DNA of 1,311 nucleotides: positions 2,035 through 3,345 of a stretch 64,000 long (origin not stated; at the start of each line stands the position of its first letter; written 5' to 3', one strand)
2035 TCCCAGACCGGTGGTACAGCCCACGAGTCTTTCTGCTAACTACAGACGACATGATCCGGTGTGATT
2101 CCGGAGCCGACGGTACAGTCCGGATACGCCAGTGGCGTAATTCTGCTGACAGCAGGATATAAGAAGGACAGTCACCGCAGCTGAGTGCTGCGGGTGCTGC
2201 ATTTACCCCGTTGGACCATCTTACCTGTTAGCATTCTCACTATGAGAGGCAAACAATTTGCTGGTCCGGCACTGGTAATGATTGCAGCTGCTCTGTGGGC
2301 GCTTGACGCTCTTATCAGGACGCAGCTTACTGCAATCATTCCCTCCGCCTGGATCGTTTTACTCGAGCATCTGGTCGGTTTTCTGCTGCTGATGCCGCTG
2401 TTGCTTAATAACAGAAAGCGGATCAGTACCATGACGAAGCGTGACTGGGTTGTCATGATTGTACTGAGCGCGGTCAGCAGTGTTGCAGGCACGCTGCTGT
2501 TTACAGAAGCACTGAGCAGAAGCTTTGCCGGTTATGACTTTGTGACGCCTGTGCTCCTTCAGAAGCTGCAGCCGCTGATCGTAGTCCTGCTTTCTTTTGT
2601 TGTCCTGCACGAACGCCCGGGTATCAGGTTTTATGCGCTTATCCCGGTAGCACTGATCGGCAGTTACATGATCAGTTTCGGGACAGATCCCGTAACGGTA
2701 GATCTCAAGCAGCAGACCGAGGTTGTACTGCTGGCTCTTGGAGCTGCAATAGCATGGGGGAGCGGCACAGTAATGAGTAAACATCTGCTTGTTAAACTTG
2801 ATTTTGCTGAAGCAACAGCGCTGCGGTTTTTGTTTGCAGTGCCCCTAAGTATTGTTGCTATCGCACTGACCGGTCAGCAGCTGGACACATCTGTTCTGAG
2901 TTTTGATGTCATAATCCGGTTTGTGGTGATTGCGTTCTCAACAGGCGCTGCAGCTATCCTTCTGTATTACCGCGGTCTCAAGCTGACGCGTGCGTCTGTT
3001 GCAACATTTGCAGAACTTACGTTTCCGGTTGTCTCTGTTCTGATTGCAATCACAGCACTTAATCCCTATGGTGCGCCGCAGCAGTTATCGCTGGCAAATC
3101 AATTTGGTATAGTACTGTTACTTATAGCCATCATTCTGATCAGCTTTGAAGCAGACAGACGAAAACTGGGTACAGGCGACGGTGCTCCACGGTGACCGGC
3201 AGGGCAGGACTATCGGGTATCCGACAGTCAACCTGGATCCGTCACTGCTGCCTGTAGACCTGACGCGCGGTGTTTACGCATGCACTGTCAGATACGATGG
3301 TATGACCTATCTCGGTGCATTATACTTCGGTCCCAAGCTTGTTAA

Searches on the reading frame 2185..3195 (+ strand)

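Call 90: search_protein_families(library=pfam, proteins=[window:2185-3195:+])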
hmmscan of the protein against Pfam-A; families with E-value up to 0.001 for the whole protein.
window:2185-3195:+ (336 aa): 1 family
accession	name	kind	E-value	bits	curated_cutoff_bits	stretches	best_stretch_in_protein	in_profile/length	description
PF00892.27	EamA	-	5.3e-29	101.7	28.2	2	181-320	4-134/135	EamA-like transporter family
